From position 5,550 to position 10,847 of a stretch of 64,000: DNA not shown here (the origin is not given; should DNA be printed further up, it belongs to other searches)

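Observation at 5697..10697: Intact single-chain Type ISP-like restriction-modification enzyme (Mrr nuclease, helicase, gamma N6A-MTase, TRD)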

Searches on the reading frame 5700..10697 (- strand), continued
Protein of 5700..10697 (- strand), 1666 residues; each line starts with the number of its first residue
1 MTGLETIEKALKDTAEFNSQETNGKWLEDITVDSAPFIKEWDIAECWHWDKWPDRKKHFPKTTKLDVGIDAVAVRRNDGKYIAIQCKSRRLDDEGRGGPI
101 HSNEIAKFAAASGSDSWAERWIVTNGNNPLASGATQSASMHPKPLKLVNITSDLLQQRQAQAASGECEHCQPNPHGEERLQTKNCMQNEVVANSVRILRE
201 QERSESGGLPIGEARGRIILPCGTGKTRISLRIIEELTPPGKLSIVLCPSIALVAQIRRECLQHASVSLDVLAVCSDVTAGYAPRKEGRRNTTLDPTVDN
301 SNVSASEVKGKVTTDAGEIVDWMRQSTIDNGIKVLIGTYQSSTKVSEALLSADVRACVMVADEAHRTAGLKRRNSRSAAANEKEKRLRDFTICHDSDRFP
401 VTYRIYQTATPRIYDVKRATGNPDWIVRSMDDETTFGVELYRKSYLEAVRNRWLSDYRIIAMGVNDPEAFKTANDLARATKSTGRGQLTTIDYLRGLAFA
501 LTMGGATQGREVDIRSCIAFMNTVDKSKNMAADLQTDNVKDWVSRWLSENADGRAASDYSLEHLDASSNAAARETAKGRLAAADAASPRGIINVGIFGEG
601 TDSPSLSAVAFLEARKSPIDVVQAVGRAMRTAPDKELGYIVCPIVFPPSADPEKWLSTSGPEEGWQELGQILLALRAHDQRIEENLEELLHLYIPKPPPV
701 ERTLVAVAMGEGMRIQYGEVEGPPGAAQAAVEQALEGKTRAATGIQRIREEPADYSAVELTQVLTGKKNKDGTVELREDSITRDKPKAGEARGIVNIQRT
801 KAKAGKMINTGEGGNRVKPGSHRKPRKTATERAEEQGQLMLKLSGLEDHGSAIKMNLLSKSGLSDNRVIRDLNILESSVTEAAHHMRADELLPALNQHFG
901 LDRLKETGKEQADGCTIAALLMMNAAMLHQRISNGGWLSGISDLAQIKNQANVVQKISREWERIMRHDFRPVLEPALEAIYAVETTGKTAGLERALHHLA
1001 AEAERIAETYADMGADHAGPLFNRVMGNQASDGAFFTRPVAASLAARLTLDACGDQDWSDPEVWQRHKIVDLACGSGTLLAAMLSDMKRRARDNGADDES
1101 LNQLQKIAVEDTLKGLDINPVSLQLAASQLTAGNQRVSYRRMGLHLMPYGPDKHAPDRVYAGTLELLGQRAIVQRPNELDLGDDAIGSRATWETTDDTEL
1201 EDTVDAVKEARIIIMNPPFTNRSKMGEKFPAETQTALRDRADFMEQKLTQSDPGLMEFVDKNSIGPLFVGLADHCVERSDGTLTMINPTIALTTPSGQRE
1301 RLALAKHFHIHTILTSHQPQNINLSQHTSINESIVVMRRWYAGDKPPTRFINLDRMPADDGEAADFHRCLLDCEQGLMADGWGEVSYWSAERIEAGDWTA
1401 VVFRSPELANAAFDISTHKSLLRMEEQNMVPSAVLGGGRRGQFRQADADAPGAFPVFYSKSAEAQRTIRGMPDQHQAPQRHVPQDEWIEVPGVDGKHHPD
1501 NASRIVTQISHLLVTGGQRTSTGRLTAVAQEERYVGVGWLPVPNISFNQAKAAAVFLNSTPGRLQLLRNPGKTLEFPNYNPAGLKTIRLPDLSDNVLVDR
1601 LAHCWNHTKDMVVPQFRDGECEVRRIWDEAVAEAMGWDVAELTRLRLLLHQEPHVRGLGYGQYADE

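Call 31: find_related_loci(query=A1, collection=genome_contigs, flank=8000)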
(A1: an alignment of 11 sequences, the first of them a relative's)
Query A1 (1666 aa) in genome_contigs; peptide patterns used: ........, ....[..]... (x = any residue, [..] = any of these).
137 stretches matched a pattern; 101 encode a relative of the query (tblastn E <= 1e-3); the best 80 are kept; 80 distinct loci.
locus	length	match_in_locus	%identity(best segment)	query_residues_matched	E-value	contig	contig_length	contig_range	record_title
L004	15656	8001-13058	80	2-1666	0e+0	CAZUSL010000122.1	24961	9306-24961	MAG TPA_asm: uncultured Pseudohongiella sp. isolate SRP338948_co1_61 genome assembly, contig: k141_305327, whole genome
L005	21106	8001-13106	79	5-1666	0e+0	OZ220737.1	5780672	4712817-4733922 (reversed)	MAG: Pseudomonadales bacterium isolate 93f608da-4359-4028-81e3-666eefb89598 genome assembly, chromosome: 1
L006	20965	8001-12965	79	5-1666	0e+0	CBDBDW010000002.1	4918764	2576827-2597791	MAG: Gammaproteobacteria bacterium isolate 554e3a7e-5989-4f2a-9094-f6ca052332fc genome assembly, contig: contig_2, whole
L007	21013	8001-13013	76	2-1665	0e+0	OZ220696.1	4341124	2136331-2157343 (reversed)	MAG: Gammaproteobacteria bacterium isolate 0e11e2d6-1b48-4829-982c-b9eef2b3ec67 genome assembly, chromosome: 1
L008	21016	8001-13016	76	2-1666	0e+0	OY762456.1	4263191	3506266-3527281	MAG: Pseudomonadales bacterium isolate 55de8a68-c5b3-443f-b747-9f40e672fbd7 genome assembly, chromosome: 1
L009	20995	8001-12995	76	7-1666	0e+0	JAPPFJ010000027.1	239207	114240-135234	MAG: Gemmatimonadota bacterium isolate RHO1_bin_28 NODE_67_length_239207_cov_45.768954, whole genome shotgun sequence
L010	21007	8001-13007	76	2-1666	0e+0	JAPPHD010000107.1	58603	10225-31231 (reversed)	MAG: Gammaproteobacteria bacterium isolate RHO1_bin_72 NODE_1179_length_58603_cov_10.468112, whole genome shotgun sequen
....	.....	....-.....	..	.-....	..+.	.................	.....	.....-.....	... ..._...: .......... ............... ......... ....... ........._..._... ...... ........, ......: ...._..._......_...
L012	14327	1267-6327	74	14-1665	0e+0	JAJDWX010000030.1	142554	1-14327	MAG: Rhodothermales bacterium isolate jk18x25bins.61 k141_73121, whole genome shotgun sequence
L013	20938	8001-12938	73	2-1666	0e+0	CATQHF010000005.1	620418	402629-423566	MAG: uncultured Dehalococcoidia bacterium isolate d4f5feb4-fdfc-4e97-8847-3d8bbc0da2e6 genome assembly, contig: contig_5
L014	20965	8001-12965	71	3-1666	0e+0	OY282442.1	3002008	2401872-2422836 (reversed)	MAG: uncultured Dehalococcoidia bacterium genome assembly, chromosome: 1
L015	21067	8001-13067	71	16-1666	0e+0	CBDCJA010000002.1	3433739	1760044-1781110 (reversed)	MAG: Dehalococcoidia bacterium isolate 74759a26-e43e-47b4-bd7b-8cfaae66933d genome assembly, contig: contig_2, whole gen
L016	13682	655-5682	70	7-1665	0e+0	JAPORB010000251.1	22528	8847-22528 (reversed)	MAG: Gammaproteobacteria bacterium isolate CAR1_bin_10 NODE_796_length_22528_cov_10.4303, whole genome shotgun sequence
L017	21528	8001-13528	77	5-1665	0e+0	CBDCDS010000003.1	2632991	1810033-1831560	MAG: Gammaproteobacteria bacterium isolate 7018d805-9e79-4280-bfa5-16e89684b7f5 genome assembly, contig: contig_3, whole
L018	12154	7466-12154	81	2-1540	0e+0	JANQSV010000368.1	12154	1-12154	MAG: Pseudomonadales bacterium isolate IP30b_bin.5 k99_944589, whole genome shotgun sequence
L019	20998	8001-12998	74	6-1666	0e+0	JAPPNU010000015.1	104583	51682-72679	MAG: Gemmatimonadota bacterium isolate RHO3_bin_7 NODE_471_length_104583_cov_42.983201, whole genome shotgun sequence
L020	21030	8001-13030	79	2-1666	0e+0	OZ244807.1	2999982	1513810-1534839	MAG: Candidatus Azotimanducus sp. isolate d7e1e9d3-75ce-4ce8-8704-b46bbe593d13 genome assembly, chromosome: 1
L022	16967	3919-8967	80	5-1666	0e+0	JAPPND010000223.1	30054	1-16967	MAG: Gammaproteobacteria bacterium isolate RHO3_bin_63 NODE_2815_length_30054_cov_27.271676, whole genome shotgun sequen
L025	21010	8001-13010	77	2-1666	0e+0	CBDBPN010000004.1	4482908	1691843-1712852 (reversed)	MAG: Pseudomonadales bacterium isolate 2ce4bf40-c7db-479d-8486-3b8447665951 genome assembly, contig: contig_4, whole gen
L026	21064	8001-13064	78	5-1666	0e+0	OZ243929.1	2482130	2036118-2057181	MAG: Gammaproteobacteria bacterium isolate 72789958-d242-401e-9354-60f4c1901bcd genome assembly, chromosome: 1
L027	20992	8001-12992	82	5-1666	0e+0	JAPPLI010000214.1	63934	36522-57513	MAG: Gammaproteobacteria bacterium isolate RHO3_bin_19 NODE_1047_length_63934_cov_53.034691, whole genome shotgun sequen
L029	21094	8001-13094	74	2-1666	0e+0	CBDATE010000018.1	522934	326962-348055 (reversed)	MAG: Pseudomonadales bacterium isolate 40c7c641-fdde-4285-8669-8a9dfa060398 genome assembly, contig: contig_18, whole ge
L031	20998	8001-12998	75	5-1666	0e+0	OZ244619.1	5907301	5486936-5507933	MAG: Candidatus Latescibacterota bacterium isolate 42df25b2-3f2b-47dc-af7c-4916403e88f0 genome assembly, chromosome: 1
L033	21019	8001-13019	60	5-1666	0e+0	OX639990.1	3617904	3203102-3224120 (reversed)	MAG: uncultured Candidatus Entotheonella sp. isolate 26b0520c-cf9d-432e-a440-87a3e388b1d5 genome assembly, chromosome: 1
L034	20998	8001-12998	75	5-1666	0e+0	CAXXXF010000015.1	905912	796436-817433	MAG: Candidatus Latescibacterota bacterium isolate cdc6522c-bbe9-4fa3-a52d-301d393956c9 genome assembly, contig: contig_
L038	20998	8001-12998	58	7-1666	0e+0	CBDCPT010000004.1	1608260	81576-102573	MAG: Arenicellales bacterium isolate fadde0ce-b209-473f-868c-ec93306c25c8 genome assembly, contig: contig_4, whole genom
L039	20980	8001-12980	73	5-1666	0e+0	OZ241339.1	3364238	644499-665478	MAG: Pseudomonadales bacterium isolate cbcdbaa0-eece-4240-b2d8-20bde94b4aec genome assembly, chromosome: 1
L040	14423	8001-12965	79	5-1666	0e+0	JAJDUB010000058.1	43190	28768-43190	MAG: Gammaproteobacteria bacterium isolate jk18x1bzbins.61 k141_736109, whole genome shotgun sequence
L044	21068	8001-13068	66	3-1666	0e+0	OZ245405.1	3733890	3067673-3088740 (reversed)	MAG: Dehalococcoidia bacterium isolate 4242a2cd-c548-43ce-a6cb-d471f6a5c9d8 genome assembly, chromosome: 1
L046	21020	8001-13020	64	5-1666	0e+0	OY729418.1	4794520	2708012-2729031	MAG: Paracoccaceae bacterium isolate 54c0c81b-ab6a-46d8-a0b5-11567dc3f75d genome assembly, chromosome: 1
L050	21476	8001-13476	73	7-1666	0e+0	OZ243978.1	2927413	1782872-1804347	MAG: Dehalococcoidia bacterium isolate 7f999ff8-d283-48c4-a118-127608cdb325 genome assembly, chromosome: 1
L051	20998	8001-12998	76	5-1666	0e+0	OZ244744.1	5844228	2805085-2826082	MAG: Candidatus Latescibacterota bacterium isolate aa5cf8e5-2ee9-4ccc-9d1f-80a1aaad70af genome assembly, chromosome: 1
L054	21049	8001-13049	55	6-1666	0e+0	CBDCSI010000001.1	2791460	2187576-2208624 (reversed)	MAG: Rhodobacterales bacterium isolate 33b011d9-49ec-475b-9348-da93fdbd5617 genome assembly, contig: contig_1, whole gen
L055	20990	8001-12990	67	7-1666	0e+0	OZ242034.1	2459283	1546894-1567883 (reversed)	MAG: Dehalococcoidia bacterium isolate 72ec99ff-6f13-4058-b9f9-659670a83d8f genome assembly, chromosome: 1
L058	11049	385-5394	78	2-1666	0e+0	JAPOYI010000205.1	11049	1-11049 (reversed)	MAG: Gammaproteobacteria bacterium isolate COS4_bin_29 NODE_4538_length_11049_cov_16.8764, whole genome shotgun sequence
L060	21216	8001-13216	52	23-1666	0e+0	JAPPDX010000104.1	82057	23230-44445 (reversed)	MAG: bacterium isolate IRC4_bin_37 NODE_334_length_82057_cov_13.2025, whole genome shotgun sequence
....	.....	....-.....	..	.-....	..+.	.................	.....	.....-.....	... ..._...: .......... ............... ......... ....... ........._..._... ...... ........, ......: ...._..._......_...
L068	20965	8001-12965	72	5-1666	0e+0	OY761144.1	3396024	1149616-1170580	MAG: Dehalococcoidia bacterium isolate d500c233-76a3-46e4-a508-06ea1f82037c genome assembly, chromosome: 1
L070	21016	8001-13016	76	2-1666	0e+0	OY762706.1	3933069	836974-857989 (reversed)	MAG: Pseudomonadales bacterium isolate de142bf8-e8cc-4dba-9a57-49bc09e2b17e genome assembly, chromosome: 1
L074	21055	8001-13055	58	7-1666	0e+0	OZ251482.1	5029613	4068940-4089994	MAG: Caldilineaceae bacterium isolate 0ab0f44f-4e38-4da9-a8b5-d33eb75a9d7d genome assembly, chromosome: 1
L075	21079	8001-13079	75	5-1666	0e+0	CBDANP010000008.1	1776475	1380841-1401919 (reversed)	MAG: Dehalococcoidia bacterium isolate b4c8b7c9-9533-4910-ac39-d933c6e21fa7 genome assembly, contig: contig_8, whole gen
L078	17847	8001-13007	76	5-1666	0e+0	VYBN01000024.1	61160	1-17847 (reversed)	MAG: Gammaproteobacteria bacterium isolate SB0673_bin_2 NODE_124_length_61160_cov_64.571950, whole genome shotgun sequen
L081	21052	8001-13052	73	5-1666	0e+0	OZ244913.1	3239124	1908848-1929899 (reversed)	MAG: uncultured Pseudohongiella sp. isolate cc582abd-05fb-43e5-914c-7960205c2c2f genome assembly, chromosome: 1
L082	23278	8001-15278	57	5-1666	0e+0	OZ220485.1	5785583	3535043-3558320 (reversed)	MAG: Bryobacterales bacterium isolate 86978798-6d99-423e-8588-835106a9727b genome assembly, chromosome: 1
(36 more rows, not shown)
